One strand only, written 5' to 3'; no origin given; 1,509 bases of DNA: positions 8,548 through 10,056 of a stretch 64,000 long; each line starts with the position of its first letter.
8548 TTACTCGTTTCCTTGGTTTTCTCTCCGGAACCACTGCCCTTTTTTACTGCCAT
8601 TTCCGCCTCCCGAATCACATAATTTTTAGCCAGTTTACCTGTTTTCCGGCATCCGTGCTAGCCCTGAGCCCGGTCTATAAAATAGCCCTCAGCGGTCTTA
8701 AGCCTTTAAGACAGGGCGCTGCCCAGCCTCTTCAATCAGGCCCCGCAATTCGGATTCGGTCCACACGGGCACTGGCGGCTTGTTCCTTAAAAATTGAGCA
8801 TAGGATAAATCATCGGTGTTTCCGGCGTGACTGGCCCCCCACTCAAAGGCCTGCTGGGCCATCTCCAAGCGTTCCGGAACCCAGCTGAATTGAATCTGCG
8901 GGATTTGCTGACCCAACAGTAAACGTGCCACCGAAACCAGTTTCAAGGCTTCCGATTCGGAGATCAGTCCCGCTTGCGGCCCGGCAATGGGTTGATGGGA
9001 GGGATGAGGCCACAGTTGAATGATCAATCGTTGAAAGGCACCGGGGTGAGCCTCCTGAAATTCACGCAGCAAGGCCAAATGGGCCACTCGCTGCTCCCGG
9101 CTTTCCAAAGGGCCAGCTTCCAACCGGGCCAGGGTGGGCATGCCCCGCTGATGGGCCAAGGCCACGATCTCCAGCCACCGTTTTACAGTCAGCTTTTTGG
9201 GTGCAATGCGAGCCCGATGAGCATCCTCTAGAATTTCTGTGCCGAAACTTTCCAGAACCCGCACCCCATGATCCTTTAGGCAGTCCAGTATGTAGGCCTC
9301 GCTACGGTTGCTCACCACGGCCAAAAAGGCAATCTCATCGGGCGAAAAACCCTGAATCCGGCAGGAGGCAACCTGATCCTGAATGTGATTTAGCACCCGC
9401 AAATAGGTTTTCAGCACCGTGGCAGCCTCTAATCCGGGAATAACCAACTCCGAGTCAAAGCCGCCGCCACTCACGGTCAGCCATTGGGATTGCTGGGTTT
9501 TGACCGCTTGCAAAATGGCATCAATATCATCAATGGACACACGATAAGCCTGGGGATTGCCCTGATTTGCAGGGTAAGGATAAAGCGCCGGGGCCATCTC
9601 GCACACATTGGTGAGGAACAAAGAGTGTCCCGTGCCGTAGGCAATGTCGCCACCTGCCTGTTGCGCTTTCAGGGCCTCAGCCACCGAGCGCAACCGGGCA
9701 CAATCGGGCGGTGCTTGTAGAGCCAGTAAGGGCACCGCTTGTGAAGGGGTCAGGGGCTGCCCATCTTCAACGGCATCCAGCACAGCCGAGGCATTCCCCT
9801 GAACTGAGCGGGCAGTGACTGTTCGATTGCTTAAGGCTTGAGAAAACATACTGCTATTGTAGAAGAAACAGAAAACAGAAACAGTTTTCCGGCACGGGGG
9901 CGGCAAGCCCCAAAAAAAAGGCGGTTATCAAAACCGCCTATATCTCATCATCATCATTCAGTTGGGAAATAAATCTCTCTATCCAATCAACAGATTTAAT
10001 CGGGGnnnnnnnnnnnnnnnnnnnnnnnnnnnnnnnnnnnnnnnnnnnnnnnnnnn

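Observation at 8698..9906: MqnC/MqnE-family (radical-SAM) homolog that has lost the CxxxCxxC [4Fe-4S] motif.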

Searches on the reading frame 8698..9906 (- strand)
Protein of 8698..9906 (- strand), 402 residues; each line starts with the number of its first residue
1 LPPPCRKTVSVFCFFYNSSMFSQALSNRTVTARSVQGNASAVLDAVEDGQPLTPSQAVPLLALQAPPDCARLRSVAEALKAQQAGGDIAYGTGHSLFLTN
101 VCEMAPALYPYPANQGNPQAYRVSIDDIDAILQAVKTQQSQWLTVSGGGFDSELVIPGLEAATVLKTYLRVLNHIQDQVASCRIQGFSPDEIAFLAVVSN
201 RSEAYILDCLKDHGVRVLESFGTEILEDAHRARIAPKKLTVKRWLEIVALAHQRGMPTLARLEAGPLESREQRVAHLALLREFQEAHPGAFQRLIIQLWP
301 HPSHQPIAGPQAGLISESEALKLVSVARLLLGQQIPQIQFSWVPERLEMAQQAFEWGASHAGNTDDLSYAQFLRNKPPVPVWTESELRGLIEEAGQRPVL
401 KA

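Call 3: search_protein_families(library=pfam, proteins=[window:8698-9906:-], max_evalue=10)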
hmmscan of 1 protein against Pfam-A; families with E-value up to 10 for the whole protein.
window:8698-9906:- (402 aa): 2 families
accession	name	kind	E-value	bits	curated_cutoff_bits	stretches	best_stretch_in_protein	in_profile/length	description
PF04055.27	Radical_SAM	-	0.0061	17.2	29.5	1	118-279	23-165/166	Radical SAM superfamily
PF19288.4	CofH_C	-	0.0097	16.2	27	1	315-363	29-76/125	CofH/MqnC C-terminal region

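Call 4: search_protein_families(library=ncbifam, proteins=[window:8698-9906:-], max_evalue=10)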
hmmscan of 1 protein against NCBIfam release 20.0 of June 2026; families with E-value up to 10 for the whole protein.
window:8698-9906:- (402 aa): 9 families
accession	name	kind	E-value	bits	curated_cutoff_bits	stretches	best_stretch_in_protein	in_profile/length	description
NF005609.0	PRK07360.1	equivalog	1.8e-46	158.6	426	1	40-363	9-323/374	7,8-didemethyl-8-hydroxy-5-deazariboflavin synthase subunit CofH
TIGR00423.1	TIGR00423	subfamily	1.9e-43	148.9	260.25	1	94-364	7-266/310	CofH family radical SAM protein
TIGR03699.1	menaquin_MqnC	equivalog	3.2e-42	144.6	428.1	1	64-399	12-333/342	cyclic dehypoxanthinyl futalosine synthase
TIGR03551.1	F420_cofH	equivalog_domain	1.8e-41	142.1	374.1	1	63-364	10-301/345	5-amino-6-(D-ribitylamino)uracil--L-tyrosine 4-hydroxyphenyl transferase CofH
TIGR03700.1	mena_SCO4494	equivalog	3.9e-41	141.1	434.55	1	43-400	2-343/351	aminofutalosine synthase MqnE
NF006687.0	PRK09234.1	equivalog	1.2e-32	113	1018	1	21-364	461-793/849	bifunctional FO biosynthesis protein CofGH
NF006277.0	PRK08445.1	equivalog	1.1e-29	103.4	576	1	97-364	47-303/348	dehypoxanthine futalosine cyclase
NF006276.0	PRK08444.1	equivalog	1.7e-28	99.7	560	1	47-361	8-303/353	aminofutalosine synthase MqnE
NF004580.0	PRK05926.1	equivalog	1.2e-20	74.1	583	1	40-360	16-324/370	hypothetical protein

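Call 5: find_homologous_proteins(query=window:8698-9906:-)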
Query window:8698-9906:- (402 aa): 46 proteins with E <= 0.001 among 8000 candidates.
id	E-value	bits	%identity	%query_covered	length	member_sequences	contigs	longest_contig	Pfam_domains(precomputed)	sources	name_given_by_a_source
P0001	8.7e-183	626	73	94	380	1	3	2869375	-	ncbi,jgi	jgi:2-iminoacetate synthase ThiH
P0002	4.0e-180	617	93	74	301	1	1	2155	-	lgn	-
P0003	5.4e-179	614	73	94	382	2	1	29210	-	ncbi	-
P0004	4.4e-176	604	71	95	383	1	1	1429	-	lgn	-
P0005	9.2e-171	587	70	95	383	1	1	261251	-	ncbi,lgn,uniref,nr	ncbi:hypothetical protein [Vampirovibrio chlorellavorus]|uniref:hypothetical protein n=1 Tax=Vampiro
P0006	3.4e-144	499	97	58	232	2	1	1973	-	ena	-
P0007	9.6e-133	461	55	95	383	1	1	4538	-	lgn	-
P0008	1.3e-112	395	52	90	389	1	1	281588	PF04055.28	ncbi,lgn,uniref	ncbi:radical SAM protein [Vampirovibrio sp.]|uniref:radical SAM protein n=1 Tax=Vampirovibrio sp. Ta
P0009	2.8e-111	391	51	90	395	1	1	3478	-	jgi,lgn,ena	jgi:2-iminoacetate synthase ThiH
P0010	1.1e-109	386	49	90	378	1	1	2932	-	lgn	-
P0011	2.7e-109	384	49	90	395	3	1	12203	-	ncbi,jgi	jgi:2-iminoacetate synthase ThiH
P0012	3.5e-109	384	51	89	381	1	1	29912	PF04055.28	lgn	-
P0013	3.8e-105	371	49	89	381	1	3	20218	-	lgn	-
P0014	6.7e-104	367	50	89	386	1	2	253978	PF04055.28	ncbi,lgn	-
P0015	7.1e-104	366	48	91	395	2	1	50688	-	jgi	jgi:aminodeoxyfutalosine synthase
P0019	1.7e-101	359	47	89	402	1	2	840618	-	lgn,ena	-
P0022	1.5e-91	326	44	91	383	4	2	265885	-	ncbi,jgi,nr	ncbi:MAG: synthase subunit 2 [Vampirovibrio sp.]|jgi:FO synthase subunit 2|nr:synthase subunit 2 [Va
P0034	1.0e-79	287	42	87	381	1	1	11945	PF04055.28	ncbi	-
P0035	9.4e-79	284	43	90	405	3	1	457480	-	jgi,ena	-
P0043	1.1e-43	168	28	82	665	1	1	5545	PF04055.28,PF19288.5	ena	-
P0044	3.8e-21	94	27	84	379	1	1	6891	PF04055.28,PF19288.5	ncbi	ncbi:MAG: aminofutalosine synthase MqnE [bacterium]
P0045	7.1e-13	67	27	78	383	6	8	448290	PF04055.28,PF19288.5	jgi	jgi:aminodeoxyfutalosine synthase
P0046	2.4e-11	62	25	89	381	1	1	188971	PF04055.28,PF19288.5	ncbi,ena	-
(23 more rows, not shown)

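Call 8: find_encoding_contigs(protein=window:8698-9849:-, flank=10000, max_places=4)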
Protein window:8698-9849:- (383 aa): no gene with exactly this product is on record in the collection.

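Call 9: find_encoding_contigs(protein=P0005, flank=10000, max_places=3)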
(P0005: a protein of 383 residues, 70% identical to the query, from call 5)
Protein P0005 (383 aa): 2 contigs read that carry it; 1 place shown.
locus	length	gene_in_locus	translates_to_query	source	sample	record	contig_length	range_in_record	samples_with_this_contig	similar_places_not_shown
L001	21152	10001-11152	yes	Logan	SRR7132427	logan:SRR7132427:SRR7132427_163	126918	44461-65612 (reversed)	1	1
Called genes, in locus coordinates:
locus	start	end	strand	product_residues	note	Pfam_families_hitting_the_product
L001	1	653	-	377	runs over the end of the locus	PF00270:DEAD, PF04851:ResIII, PF00271:Helicase_C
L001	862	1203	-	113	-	PF13451:zf_Tbcl, PF23477:zf_Tbcl_2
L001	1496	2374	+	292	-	PF02621:VitK2_biosynth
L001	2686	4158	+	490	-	PF13191:AAA_16 (faint), PF13401:AAA_22 (faint), PF00004:AAA, PF07728:AAA_5 (weak)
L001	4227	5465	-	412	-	PF02441:Flavoprotein, PF04127:DFP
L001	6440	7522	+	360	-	-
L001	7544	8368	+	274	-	PF08032:SpoU_sub_bind, PF00588:SpoU_methylase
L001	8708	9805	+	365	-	-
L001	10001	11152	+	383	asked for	-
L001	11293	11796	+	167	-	-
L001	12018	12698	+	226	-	PF00484:Pro_CA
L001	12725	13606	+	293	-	PF00126:HTH_1, PF03466:LysR_substrate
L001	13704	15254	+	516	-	PF00361:Proton_antipo_M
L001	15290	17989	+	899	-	PF10070:DabA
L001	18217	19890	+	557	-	PF02638:GHL10, PF14871:GHL6 (weak)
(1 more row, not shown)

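Call 10: find_encoding_contigs(protein=P0008, flank=10000, max_places=3)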
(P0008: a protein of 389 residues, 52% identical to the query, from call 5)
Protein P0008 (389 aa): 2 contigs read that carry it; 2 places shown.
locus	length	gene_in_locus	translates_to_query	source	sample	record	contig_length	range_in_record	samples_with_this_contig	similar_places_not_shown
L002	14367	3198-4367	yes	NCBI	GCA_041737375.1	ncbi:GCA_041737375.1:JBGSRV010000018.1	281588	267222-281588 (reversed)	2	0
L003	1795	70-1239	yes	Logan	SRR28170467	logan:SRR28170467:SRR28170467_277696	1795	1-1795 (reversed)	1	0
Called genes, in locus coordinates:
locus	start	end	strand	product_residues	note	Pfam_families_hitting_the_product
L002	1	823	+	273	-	?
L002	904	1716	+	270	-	PF08032:SpoU_sub_bind, PF00588:SpoU_methylase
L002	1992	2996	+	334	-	-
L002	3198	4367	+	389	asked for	PF04055:Radical_SAM (weak)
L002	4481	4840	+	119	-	-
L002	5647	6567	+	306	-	PF00288:GHMP_kinases_N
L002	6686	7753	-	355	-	PF00291:PALP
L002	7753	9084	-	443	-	PF03447:NAD_binding_3, PF00742:Homoserine_dh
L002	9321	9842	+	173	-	PF15891:Nuc_deoxyri_tr2 (weak), PF05014:Nuc_deoxyrib_tr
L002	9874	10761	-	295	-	PF00106:adh_short, PF13561:adh_short_C2, PF08643:DUF1776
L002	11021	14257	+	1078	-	PF01590:GAF, PF13185:GAF_2, PF00989:PAS, PF08447:PAS_3, PF08448:PAS_4, PF13426:PAS_9, PF13185:GAF_2, PF00512:HisKA, +6 more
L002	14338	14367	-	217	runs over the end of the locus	PF00753:Lactamase_B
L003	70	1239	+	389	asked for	PF04055:Radical_SAM (weak)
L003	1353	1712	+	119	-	-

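Call 11: find_encoding_contigs(protein=P0019, flank=8000, max_places=2)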
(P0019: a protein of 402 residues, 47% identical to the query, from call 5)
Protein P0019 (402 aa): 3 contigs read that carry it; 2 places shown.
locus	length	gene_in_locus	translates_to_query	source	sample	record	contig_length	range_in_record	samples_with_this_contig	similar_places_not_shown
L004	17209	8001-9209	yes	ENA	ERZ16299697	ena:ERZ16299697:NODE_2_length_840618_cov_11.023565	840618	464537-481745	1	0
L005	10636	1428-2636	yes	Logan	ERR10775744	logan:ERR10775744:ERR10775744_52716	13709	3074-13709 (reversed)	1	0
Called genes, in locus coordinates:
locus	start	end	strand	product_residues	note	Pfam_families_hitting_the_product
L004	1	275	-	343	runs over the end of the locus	PF01551:Peptidase_M23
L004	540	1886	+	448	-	PF01018:GTP1_OBG, PF01926:MMR_HSR1, PF02421:FeoB_N, PF09269:DUF1967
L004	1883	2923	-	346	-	-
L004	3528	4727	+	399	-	PF00460:Flg_bb_rod, PF22692:LlgE_F_G_D1, PF06429:Flg_bbr_C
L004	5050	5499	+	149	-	PF00258:Flavodoxin_1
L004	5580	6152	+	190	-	-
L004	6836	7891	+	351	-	-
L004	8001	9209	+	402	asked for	-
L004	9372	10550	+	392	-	PF00155:Aminotran_1_2, PF01041:DegT_DnrJ_EryC1, PF01053:Cys_Met_Meta_PP (faint)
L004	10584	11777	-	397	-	PF25487:ETR1_N, PF00512:HisKA, PF02518:HATPase_c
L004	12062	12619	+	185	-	-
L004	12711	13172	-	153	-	PF01042:Ribonuc_L-PSP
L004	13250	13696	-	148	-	-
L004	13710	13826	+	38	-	-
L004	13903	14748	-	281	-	PF02900:LigB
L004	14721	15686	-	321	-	PF02900:LigB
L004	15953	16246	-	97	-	-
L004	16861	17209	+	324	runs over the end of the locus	-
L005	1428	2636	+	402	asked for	-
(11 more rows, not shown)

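Call 12: find_encoding_contigs(protein=P0022, flank=8000, max_places=2)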
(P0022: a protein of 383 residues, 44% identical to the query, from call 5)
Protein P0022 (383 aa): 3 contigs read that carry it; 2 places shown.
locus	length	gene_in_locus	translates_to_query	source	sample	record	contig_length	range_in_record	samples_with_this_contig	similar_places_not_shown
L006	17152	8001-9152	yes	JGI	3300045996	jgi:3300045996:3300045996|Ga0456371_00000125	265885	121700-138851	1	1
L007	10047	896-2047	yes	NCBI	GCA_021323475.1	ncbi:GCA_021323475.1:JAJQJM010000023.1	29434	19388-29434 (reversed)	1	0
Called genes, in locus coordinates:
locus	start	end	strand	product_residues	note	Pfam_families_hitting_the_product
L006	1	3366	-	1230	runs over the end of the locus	PF02095:Extensin_1 (faint)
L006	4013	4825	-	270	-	PF08032:SpoU_sub_bind, PF00588:SpoU_methylase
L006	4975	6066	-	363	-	-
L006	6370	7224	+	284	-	-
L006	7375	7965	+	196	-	-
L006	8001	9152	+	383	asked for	-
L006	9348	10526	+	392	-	PF00155:Aminotran_1_2, PF01041:DegT_DnrJ_EryC1 (weak), PF01053:Cys_Met_Meta_PP (weak)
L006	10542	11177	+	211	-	PF00596:Aldolase_II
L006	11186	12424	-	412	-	PF25487:ETR1_N, PF00512:HisKA, PF02518:HATPase_c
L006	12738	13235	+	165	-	-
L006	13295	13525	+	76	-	-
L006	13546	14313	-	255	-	PF04199:Cyclase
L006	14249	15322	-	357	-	PF06089:Asparaginase_II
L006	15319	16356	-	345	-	PF00296:Bac_luciferase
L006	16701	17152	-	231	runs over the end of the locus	-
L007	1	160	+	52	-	?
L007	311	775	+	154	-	-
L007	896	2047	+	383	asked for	-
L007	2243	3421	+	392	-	PF00155:Aminotran_1_2, PF01041:DegT_DnrJ_EryC1 (weak), PF01053:Cys_Met_Meta_PP (weak)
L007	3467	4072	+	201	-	PF00596:Aldolase_II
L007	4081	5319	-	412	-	PF25487:ETR1_N, PF00512:HisKA, PF02518:HATPase_c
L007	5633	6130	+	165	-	-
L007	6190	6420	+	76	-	-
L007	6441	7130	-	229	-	PF04199:Cyclase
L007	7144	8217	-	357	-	PF06089:Asparaginase_II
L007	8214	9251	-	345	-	PF00296:Bac_luciferase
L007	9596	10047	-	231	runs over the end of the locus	-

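Call 13: find_encoding_contigs(protein=P0035, flank=8000, max_places=2)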
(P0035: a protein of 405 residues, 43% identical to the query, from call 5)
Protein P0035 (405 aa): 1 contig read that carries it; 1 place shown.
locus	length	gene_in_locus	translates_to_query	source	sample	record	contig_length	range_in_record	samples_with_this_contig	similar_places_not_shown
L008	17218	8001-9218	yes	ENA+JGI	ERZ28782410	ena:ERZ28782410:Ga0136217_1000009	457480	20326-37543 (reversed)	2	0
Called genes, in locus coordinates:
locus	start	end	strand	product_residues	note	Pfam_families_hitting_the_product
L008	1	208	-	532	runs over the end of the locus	PF00009:GTP_EFTU (weak), PF01926:MMR_HSR1, PF02421:FeoB_N, PF04548:AIG1 (weak), PF00009:GTP_EFTU, PF01926:MMR_HSR1, PF02421:FeoB_N, PF14714:KH_dom-like, +4 more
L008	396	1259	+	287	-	PF03437:BtpA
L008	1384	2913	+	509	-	PF02074:Peptidase_M32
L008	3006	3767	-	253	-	-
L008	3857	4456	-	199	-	PF05724:TPMT, PF08241:Methyltransf_11, PF13649:Methyltransf_25, PF13847:Methyltransf_31, PF08242:Methyltransf_12, PF13489:Methyltransf_23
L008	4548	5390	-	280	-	PF08032:SpoU_sub_bind, PF00588:SpoU_methylase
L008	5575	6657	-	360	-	-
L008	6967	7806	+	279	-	-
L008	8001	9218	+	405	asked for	-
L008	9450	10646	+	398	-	-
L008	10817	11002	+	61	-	-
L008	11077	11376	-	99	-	-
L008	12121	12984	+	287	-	-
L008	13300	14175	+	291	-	-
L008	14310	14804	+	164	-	PF02566:OsmC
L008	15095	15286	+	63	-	PF05532:CsbD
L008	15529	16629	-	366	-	PF02350:Epimerase_2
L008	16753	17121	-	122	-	-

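Call 16: search_solved_structures(query=window:8698-9849:-, max_evalue=0.01, show_alignments=2)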
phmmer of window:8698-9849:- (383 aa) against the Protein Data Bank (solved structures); distinct sequences matched with E-value up to 0.01: 1.
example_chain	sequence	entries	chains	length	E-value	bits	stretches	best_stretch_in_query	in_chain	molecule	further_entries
6xi9_A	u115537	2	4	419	1.1e-09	41.5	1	161-380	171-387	Aminodeoxyfutalosine synthase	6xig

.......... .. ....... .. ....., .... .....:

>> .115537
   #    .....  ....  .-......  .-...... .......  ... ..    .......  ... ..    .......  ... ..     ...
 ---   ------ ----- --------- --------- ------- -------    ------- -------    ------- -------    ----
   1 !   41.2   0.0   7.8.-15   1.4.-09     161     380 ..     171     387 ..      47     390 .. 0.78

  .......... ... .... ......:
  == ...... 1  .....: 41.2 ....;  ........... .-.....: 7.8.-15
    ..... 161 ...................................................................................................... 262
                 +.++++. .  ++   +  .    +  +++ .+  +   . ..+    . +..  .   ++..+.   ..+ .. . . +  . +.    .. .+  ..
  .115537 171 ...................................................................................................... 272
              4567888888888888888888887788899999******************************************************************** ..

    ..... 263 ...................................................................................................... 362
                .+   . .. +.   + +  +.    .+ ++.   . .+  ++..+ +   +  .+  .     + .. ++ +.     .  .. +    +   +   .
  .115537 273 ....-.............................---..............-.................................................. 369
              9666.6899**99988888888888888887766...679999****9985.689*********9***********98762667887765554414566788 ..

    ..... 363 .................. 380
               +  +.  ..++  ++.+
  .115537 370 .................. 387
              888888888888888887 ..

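Call 28: predict_structure(alignment_id=A2)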
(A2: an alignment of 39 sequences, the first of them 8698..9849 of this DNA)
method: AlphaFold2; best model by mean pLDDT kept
length: 383 residues; sequences in the alignment: 39
mean_pLDDT: 87.7   pTM: 0.88
mean pLDDT of the five models: 87.7, 87.0, 86.8, 86.8, 86.6
residues with pLDDT >= 90: 252; 70-90: 88; 50-70: 30; < 50: 13
segments of 3 or more residues with pLDDT < 50: 1-9, 291-293
pLDDT, mean of each block of 10 residues (from residue 1): 46 64 94 94 93 97 95 94 78 73 93 94 88 91 95 97 94 94 98 97 79 84 96 98 84 93 97 91 53 66 96 96 85 95 91 76 87 95 83
secondary structure, 60 per line:
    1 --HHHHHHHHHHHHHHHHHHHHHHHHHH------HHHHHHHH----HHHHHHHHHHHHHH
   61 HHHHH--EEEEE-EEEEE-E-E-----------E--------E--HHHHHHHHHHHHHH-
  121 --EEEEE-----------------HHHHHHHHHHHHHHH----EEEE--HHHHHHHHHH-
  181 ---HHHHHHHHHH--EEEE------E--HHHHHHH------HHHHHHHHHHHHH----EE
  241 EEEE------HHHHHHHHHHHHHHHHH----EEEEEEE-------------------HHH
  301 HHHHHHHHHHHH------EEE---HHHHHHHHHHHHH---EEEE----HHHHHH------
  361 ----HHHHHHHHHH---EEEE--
elements in order: H3-28 H35-42 H47-65 E68-72 E74-78 H106-119 E123-127 H145-159 E164-167 H170-179 H184-193 E196-199 H209-215 H222-234 E239-244 H251-267 E272-278 H298-312 E319-321 H325-337 E341-344 H349-354 H365-374 E378-381
